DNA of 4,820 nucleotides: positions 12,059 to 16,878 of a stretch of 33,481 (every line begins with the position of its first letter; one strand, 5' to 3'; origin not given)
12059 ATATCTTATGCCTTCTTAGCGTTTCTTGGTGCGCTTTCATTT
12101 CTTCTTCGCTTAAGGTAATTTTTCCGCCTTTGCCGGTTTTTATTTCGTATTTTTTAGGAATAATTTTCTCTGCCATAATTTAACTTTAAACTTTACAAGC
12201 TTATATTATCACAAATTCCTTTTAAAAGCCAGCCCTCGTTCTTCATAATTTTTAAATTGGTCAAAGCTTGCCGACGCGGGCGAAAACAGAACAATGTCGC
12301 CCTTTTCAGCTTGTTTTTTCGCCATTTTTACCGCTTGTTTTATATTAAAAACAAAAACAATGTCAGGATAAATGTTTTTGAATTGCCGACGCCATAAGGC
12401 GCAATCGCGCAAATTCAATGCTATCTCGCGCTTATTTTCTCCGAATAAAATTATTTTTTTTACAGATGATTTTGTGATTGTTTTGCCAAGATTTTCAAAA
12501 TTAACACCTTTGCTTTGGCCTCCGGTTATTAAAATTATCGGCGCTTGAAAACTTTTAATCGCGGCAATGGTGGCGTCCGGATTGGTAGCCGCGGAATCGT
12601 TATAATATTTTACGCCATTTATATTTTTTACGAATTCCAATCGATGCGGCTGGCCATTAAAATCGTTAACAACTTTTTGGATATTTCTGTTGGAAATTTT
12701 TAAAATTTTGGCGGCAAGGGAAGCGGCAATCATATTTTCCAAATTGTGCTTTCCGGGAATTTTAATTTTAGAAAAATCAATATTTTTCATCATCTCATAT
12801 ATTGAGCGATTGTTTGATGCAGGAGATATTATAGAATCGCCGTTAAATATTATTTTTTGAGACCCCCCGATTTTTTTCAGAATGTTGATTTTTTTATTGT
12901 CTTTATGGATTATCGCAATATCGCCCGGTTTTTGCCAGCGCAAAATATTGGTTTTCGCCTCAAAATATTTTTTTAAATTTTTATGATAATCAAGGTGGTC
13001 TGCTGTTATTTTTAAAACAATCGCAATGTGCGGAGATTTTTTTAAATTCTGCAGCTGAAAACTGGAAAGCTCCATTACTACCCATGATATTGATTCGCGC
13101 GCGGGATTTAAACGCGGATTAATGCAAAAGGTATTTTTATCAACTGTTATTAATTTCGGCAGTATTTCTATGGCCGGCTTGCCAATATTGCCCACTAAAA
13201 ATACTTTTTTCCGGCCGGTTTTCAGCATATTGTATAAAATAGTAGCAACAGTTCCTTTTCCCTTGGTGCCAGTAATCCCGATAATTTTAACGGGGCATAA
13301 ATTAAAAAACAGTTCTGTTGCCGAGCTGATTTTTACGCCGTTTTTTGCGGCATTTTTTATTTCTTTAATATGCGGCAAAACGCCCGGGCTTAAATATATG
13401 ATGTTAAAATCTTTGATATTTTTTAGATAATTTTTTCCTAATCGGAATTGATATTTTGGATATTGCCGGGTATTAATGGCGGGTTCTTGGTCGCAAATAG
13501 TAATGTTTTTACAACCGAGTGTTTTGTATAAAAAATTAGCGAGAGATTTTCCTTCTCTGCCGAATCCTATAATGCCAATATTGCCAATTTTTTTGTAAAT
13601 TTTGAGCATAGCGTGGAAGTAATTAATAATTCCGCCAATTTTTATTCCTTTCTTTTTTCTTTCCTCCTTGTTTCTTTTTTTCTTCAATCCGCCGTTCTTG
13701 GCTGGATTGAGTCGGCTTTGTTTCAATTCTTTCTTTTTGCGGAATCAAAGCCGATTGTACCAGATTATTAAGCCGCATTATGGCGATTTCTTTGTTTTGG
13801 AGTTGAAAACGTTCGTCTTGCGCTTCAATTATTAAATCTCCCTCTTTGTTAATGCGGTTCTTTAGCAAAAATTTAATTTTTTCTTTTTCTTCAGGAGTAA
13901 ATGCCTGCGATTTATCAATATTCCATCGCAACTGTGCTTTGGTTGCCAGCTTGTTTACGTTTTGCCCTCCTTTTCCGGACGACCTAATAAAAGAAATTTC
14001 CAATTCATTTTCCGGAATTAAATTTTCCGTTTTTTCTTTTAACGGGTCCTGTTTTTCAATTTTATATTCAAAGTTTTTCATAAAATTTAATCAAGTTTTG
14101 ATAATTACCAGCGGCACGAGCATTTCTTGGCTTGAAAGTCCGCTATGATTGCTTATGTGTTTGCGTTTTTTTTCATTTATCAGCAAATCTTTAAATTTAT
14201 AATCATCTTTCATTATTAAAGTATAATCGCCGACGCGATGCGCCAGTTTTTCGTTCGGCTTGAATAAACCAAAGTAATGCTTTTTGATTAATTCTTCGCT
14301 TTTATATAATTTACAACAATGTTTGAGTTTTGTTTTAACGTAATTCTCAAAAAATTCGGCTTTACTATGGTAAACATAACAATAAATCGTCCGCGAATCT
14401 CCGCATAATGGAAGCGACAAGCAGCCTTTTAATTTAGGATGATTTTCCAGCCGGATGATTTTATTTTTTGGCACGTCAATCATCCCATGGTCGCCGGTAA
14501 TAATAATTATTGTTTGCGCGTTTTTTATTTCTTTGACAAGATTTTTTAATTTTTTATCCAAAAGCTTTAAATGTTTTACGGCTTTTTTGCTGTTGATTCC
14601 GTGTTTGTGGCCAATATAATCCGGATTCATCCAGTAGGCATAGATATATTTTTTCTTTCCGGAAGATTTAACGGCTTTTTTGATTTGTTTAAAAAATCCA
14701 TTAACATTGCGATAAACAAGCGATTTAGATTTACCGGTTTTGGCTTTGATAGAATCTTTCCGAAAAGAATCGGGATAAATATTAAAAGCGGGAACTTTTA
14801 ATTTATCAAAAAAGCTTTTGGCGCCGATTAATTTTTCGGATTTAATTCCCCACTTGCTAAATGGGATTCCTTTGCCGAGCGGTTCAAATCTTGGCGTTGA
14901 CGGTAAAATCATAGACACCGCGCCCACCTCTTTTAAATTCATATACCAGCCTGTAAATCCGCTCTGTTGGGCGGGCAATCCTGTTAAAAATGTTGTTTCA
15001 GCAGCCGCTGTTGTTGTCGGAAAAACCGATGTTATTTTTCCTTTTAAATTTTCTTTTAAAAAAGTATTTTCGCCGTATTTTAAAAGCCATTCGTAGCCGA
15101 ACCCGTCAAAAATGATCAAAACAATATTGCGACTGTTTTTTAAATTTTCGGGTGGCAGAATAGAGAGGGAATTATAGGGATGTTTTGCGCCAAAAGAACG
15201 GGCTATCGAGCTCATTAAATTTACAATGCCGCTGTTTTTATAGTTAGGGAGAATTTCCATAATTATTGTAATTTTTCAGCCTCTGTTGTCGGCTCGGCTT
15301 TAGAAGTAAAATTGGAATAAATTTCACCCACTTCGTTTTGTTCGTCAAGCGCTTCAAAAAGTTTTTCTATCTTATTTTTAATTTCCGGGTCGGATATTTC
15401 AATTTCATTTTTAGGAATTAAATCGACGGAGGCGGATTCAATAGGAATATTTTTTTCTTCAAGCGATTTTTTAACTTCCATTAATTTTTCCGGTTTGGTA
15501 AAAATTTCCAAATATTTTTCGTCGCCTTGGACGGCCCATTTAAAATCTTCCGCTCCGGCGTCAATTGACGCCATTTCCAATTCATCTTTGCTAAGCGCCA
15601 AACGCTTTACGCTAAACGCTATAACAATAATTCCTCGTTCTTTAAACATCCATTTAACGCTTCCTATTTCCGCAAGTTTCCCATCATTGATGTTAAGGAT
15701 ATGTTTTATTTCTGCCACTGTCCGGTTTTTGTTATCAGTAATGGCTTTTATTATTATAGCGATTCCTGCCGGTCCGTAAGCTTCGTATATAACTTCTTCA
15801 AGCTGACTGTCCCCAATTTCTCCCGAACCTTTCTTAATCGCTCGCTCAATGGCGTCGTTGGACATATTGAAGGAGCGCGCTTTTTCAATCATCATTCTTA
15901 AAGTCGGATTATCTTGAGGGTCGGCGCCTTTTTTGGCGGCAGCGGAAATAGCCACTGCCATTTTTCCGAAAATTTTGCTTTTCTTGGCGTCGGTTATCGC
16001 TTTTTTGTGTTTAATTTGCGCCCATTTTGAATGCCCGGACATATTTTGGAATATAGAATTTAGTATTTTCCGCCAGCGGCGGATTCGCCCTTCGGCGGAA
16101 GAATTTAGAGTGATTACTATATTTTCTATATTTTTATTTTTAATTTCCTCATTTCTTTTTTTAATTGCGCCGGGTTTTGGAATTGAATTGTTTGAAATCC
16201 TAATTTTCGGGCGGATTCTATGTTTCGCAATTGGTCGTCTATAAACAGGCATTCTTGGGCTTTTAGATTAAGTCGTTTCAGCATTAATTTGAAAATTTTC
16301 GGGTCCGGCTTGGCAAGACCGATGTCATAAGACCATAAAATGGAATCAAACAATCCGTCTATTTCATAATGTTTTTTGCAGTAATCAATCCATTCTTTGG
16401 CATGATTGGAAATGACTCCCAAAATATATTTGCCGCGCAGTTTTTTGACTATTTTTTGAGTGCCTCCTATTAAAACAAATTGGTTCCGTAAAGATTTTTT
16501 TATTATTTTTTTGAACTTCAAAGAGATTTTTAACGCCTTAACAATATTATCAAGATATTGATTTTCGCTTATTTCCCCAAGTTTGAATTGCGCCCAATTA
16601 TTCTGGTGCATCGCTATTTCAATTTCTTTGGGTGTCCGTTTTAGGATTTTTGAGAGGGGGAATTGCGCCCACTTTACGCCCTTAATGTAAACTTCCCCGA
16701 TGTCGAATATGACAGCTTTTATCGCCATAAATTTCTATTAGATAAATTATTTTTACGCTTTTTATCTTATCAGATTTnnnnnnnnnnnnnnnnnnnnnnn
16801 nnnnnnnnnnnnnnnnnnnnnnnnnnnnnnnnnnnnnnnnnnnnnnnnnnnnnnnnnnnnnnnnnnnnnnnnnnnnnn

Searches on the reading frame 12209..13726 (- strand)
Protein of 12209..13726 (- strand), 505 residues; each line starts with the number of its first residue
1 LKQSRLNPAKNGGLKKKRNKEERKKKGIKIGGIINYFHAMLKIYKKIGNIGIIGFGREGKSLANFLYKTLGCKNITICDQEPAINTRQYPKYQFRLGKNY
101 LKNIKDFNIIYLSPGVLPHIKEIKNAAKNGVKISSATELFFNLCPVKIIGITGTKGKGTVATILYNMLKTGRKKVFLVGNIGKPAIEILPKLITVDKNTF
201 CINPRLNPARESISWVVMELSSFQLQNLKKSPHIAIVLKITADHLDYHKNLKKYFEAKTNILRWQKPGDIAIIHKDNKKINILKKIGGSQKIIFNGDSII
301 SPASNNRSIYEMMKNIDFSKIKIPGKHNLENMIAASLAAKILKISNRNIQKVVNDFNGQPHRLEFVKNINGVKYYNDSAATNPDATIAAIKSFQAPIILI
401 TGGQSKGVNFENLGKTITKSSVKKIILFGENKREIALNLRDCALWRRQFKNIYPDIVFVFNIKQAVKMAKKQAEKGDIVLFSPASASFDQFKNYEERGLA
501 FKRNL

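Call 18: search_protein_families(library=pfam, proteins=[window:12209-13726:-])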
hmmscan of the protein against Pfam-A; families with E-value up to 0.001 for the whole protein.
window:12209-13726:- (505 aa): 3 families
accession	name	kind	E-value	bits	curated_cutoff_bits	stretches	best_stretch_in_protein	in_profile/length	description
PF08245.18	Mur_ligase_M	-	2.2e-28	100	24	1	151-339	1-200/200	Mur ligase middle domain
PF02875.26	Mur_ligase_C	-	6.1e-16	59.8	28.4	1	361-484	1-126/127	Mur ligase, glutamate ligase domain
PF21799.2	MurD-like_N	-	7.3e-07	29.8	27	1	49-133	2-86/88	Mur ligase MurD-like, N-terminal domain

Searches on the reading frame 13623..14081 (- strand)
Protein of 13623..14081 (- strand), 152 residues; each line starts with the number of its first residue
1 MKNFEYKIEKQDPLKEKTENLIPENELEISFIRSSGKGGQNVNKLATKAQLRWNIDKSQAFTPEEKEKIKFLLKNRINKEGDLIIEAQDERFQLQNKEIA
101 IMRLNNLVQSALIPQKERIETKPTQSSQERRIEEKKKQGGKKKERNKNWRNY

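Call 19: search_protein_families(library=pfam, proteins=[window:13623-14081:-])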
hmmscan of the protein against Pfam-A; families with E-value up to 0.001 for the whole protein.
window:13623-14081:- (152 aa): 1 family
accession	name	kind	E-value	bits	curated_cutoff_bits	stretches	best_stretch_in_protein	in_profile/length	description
PF00472.26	RF-1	-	1.3e-19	70.7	35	1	20-149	5-106/116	RF-1 domain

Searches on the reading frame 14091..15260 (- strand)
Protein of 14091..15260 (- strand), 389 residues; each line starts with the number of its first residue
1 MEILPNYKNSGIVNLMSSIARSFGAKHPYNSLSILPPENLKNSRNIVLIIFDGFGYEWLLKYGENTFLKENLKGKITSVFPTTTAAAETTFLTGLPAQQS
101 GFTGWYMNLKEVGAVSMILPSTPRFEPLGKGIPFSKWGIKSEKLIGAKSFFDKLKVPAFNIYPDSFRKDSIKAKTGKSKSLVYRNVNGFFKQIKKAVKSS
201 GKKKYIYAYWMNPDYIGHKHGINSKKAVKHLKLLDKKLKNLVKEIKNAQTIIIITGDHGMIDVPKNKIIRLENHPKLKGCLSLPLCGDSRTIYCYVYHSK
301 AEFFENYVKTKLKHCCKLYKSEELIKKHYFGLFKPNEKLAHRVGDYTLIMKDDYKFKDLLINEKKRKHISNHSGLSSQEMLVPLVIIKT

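Call 19: search_protein_families(library=pfam, proteins=[window:14091-15260:-])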
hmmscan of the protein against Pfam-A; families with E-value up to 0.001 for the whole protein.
window:14091-15260:- (389 aa): 3 families
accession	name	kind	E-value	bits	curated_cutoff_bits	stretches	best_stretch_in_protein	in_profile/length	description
PF01663.27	Phosphodiest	-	1.6e-28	100.8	23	1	47-362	2-329/342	Type I phosphodiesterase / nucleotide pyrophosphatase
PF01676.23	Metalloenzyme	-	4e-10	40.1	24.3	1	164-260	108-202/252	Metalloenzyme superfamily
PF08665.17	PglZ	-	8.1e-06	26.4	25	1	177-262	90-174/179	PglZ domain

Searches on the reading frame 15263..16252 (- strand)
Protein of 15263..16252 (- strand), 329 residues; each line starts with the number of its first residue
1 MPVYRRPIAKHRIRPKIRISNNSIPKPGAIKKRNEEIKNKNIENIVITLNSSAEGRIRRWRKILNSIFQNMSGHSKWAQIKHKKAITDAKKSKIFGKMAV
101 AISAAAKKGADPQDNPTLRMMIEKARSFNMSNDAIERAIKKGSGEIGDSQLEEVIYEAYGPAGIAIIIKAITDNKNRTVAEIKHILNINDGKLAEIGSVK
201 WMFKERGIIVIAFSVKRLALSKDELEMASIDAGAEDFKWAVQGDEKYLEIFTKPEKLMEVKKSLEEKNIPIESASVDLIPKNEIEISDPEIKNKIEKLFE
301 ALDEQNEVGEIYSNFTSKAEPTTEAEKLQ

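Call 8: search_protein_families(library=pfam, proteins=[window:15263-16252:-])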
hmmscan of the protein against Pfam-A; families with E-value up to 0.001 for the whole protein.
window:15263-16252:- (329 aa): 2 families
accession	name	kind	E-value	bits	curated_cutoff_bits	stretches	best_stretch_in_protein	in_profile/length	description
PF01709.26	Transcrip_reg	-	2.6e-49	167.5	27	1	151-315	1-160/160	TACO1/YebC second and third domain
PF20772.2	TACO1_YebC_N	-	2.6e-26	92.3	36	1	75-145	1-73/73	TACO1/YebC protein N-terminal domain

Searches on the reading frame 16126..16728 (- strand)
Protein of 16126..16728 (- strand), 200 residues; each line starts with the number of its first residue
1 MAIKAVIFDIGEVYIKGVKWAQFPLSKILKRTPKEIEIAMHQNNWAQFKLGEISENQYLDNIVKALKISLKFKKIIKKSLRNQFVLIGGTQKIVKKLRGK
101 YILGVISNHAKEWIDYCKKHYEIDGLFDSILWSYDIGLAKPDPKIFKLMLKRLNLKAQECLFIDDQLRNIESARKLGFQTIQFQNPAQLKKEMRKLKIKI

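Call 8: search_protein_families(library=pfam, proteins=[window:16126-16728:-])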
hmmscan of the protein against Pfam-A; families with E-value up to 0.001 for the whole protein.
window:16126-16728:- (200 aa): 3 families
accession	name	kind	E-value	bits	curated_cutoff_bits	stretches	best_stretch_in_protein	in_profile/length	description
PF13419.12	HAD_2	-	3.5e-20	73.3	23.8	1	37-181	38-176/178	Haloacid dehalogenase-like hydrolase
PF00702.32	Hydrolase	-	2.2e-19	71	26.4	1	3-177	1-191/191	haloacid dehalogenase-like hydrolase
PF13242.12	Hydrolase_like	-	0.00016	22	22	1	139-182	3-47/75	HAD-hyrolase-like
